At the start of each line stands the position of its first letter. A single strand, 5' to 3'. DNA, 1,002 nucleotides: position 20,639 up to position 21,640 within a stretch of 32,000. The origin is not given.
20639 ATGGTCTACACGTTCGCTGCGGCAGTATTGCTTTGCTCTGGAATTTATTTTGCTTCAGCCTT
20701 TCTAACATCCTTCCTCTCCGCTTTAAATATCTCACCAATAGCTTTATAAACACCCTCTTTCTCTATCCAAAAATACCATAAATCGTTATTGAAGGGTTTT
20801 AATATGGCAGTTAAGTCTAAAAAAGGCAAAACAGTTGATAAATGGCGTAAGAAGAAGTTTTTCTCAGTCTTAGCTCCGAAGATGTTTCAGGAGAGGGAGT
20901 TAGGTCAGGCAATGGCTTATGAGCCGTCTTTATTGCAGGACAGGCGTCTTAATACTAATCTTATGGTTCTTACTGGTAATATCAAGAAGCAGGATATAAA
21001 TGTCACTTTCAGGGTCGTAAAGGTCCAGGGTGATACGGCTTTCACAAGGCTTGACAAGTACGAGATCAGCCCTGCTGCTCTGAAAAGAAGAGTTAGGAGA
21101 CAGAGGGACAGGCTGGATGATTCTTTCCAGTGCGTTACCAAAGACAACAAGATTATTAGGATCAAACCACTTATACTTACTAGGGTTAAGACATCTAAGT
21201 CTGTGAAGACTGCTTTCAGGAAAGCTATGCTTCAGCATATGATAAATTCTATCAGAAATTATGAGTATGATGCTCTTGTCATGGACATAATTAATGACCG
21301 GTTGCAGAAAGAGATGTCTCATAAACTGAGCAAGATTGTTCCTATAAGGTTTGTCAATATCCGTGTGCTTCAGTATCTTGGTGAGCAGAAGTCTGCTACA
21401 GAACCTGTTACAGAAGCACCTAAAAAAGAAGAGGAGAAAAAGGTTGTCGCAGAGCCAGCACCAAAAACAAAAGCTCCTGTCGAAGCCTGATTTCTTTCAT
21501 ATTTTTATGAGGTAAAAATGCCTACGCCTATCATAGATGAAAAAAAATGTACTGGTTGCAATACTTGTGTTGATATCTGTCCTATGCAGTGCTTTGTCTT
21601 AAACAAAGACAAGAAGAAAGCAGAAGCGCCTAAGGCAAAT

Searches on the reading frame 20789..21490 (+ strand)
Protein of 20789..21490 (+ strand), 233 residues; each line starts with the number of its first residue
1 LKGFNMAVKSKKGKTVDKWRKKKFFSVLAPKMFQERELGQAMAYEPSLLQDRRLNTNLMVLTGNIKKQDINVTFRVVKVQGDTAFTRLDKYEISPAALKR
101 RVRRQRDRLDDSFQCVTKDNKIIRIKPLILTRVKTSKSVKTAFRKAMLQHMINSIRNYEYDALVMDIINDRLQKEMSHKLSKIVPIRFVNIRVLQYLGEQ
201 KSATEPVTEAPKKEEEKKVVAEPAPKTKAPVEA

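Call 9: search_protein_families(library=pfam, proteins=[window:20789-21490:+], max_evalue=0.01)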
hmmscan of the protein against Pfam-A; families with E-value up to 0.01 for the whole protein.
window:20789-21490:+ (233 aa): 1 family
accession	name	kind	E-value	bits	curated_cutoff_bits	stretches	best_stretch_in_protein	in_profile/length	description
PF01015.23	Ribosomal_S3Ae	-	2.5e-42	145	29.3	1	11-193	2-184/191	Ribosomal S3Ae family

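Call 18: list_cluster_members(proteins=[P0001, P0002, P0003, P0004, P0005, P0007, window:20789-21490:+, window:27911-29209:-, window:9453-10970:-, window:13614-14447:-])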
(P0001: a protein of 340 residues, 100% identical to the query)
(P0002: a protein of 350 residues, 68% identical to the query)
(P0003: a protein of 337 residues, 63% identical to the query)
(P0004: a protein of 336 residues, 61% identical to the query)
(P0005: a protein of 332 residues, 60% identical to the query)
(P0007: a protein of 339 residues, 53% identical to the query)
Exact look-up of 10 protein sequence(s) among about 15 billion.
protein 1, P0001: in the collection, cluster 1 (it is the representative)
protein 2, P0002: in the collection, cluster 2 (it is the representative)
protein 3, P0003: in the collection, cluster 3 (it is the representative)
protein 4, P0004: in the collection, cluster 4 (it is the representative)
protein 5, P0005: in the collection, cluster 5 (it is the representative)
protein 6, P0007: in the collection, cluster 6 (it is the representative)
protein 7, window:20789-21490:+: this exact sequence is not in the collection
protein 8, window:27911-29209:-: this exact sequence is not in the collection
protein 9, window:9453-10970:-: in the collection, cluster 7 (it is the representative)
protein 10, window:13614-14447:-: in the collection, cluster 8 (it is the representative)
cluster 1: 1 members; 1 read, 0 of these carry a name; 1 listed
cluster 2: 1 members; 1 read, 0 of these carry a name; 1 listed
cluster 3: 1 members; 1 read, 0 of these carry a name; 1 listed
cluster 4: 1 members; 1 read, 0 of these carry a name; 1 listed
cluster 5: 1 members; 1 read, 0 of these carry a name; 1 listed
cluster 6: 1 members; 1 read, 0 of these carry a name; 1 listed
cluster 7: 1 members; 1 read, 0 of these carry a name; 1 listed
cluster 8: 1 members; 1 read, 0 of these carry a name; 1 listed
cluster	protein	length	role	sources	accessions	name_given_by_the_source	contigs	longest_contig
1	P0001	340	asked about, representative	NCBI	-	-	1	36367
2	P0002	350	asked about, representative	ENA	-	-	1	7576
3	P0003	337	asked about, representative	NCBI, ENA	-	-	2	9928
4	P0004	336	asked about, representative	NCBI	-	-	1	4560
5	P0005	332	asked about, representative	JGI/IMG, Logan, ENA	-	-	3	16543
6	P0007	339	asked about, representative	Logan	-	-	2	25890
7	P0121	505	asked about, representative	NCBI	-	-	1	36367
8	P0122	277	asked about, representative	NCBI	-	-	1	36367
